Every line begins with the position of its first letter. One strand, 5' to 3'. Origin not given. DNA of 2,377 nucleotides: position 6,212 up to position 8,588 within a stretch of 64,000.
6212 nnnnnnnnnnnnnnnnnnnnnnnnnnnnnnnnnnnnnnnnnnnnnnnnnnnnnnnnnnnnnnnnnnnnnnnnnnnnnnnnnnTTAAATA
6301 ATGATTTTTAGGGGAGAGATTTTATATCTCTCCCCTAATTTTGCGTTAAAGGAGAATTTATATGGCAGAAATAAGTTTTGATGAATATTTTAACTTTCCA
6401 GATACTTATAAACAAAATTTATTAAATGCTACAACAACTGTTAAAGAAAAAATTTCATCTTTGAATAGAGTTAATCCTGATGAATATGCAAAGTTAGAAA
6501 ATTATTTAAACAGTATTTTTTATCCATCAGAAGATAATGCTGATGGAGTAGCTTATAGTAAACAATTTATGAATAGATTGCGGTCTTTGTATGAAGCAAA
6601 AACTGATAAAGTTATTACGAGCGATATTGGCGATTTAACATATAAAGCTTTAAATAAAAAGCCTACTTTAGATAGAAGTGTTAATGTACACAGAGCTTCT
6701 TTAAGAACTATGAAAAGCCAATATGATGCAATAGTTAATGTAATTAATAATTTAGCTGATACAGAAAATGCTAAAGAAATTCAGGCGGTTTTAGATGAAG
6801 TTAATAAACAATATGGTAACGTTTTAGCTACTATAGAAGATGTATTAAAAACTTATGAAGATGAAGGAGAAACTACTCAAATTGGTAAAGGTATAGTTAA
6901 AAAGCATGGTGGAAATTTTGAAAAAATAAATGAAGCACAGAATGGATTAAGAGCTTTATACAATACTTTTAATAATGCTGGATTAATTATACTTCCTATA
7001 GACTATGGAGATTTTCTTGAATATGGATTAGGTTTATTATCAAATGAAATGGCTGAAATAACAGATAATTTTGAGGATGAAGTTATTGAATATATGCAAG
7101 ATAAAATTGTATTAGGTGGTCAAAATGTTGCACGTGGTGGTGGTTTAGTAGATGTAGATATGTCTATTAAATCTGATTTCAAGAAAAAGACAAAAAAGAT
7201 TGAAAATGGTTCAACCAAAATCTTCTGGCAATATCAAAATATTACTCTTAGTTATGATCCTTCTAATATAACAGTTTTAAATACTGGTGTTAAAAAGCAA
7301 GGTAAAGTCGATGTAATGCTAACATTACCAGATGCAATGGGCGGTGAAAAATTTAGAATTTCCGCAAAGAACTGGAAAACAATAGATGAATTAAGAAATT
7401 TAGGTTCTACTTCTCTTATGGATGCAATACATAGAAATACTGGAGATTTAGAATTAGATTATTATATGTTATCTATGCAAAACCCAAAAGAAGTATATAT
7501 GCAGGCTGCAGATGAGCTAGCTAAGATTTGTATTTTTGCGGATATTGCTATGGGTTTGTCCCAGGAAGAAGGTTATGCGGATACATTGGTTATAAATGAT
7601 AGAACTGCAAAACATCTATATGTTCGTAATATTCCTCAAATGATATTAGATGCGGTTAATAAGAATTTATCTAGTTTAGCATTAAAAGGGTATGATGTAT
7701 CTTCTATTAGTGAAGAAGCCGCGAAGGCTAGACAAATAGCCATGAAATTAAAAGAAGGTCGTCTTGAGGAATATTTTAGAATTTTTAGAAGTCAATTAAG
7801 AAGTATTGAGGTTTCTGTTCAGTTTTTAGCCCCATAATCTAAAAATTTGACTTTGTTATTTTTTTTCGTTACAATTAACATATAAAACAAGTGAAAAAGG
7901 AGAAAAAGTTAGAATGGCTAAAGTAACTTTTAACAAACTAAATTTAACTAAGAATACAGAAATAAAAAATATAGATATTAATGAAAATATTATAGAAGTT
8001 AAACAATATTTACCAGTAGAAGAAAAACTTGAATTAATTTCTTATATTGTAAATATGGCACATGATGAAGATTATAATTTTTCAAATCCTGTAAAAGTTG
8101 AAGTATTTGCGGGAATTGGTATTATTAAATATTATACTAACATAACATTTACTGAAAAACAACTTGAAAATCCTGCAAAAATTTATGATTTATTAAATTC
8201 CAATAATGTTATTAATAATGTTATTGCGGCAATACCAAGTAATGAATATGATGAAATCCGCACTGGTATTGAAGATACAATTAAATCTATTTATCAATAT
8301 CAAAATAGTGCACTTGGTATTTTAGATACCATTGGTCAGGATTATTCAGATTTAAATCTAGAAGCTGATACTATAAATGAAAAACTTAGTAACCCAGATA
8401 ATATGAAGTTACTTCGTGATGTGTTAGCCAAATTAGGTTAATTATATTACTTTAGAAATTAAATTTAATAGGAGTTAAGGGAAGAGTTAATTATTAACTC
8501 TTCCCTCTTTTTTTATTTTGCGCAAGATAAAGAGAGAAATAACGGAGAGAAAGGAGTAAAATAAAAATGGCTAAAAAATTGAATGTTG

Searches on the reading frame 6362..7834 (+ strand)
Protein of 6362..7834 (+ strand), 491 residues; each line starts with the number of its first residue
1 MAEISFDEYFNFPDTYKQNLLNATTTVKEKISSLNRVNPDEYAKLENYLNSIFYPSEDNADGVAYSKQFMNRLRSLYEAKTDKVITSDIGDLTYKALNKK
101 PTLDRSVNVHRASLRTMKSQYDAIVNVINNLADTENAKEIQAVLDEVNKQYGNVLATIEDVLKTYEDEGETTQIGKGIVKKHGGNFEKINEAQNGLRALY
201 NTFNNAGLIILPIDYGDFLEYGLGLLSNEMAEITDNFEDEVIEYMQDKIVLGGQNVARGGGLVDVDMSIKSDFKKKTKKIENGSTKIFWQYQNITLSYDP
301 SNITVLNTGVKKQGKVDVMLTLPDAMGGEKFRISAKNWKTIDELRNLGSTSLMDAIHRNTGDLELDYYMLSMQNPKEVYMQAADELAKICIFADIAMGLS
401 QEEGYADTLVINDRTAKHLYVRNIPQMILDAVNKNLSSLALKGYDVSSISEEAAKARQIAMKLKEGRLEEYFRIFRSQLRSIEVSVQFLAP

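Call 13: search_protein_families(library=phrogs, proteins=[window:6362-7834:+], max_evalue=0.001)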
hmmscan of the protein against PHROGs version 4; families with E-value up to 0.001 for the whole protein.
window:6362-7834:+ (491 aa): 0 families

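Call 30: search_protein_families(library=pfam, proteins=[window:6362-7834:+], max_evalue=0.01)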
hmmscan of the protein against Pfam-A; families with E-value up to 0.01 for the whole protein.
window:6362-7834:+ (491 aa): 0 families

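Call 43: search_protein_families(library=ncbifam, proteins=[window:6362-7834:+], max_evalue=0.1)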
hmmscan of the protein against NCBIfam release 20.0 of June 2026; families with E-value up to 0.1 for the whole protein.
window:6362-7834:+ (491 aa): 1 family
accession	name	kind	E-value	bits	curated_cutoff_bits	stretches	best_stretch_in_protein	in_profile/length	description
NF009275.1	PRK12632.1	equivalog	0.01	16.2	170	1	268-358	45-130/130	flagellar basal body rod protein FlgC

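Call 81: search_solved_structures(query=window:6362-7834:+, max_evalue=5)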
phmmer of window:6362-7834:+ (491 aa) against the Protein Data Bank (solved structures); distinct sequences matched with E-value up to 5: 4.
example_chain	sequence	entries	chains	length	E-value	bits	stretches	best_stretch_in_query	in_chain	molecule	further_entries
2p4o_A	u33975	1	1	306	0.2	13.8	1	299-387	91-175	hypothetical protein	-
6o30_A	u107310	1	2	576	0.64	12.1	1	123-197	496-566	Lipid A export ATP-binding/permease protein MsbA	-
6bl6_A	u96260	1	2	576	0.64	12.1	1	123-197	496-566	Lipid A export ATP-binding/permease protein MsbA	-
3b5y_A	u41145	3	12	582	0.65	12.1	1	123-197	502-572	Lipid A export ATP-binding/permease protein msbA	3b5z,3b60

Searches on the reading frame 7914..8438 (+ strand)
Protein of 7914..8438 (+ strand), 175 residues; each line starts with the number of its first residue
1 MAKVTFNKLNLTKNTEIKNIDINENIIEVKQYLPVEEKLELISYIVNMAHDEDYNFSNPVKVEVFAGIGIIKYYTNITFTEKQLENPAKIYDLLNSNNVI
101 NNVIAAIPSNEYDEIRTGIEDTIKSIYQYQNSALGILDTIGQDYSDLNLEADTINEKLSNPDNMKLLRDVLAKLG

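Call 13: search_protein_families(library=phrogs, proteins=[window:7914-8438:+], max_evalue=0.001)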
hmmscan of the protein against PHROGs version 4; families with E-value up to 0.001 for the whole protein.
window:7914-8438:+ (175 aa): 2 families
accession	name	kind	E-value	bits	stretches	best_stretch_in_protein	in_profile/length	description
phrog_30570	-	unknown function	4.6e-18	66.7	1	1-120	1-123/169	-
phrog_7383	-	unknown function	0.00061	20.6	1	40-127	49-134/162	-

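Call 30: search_protein_families(library=pfam, proteins=[window:7914-8438:+], max_evalue=0.01)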
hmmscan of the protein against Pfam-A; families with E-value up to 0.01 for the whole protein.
window:7914-8438:+ (175 aa): 1 family
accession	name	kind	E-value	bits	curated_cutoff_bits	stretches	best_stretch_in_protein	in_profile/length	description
PF04499.20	SAPS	-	0.0064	15.9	25.6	1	80-143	45-108/451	SIT4 phosphatase-associated protein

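Call 43: search_protein_families(library=ncbifam, proteins=[window:7914-8438:+], max_evalue=0.1)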
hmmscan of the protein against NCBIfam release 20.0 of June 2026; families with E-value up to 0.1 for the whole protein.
window:7914-8438:+ (175 aa): 1 family
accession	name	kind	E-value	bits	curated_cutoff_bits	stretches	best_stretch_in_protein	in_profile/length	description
NF007570.0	PRK10201.1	equivalog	0.063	13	144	1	76-138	43-108/168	G/U mismatch-specific DNA glycosylase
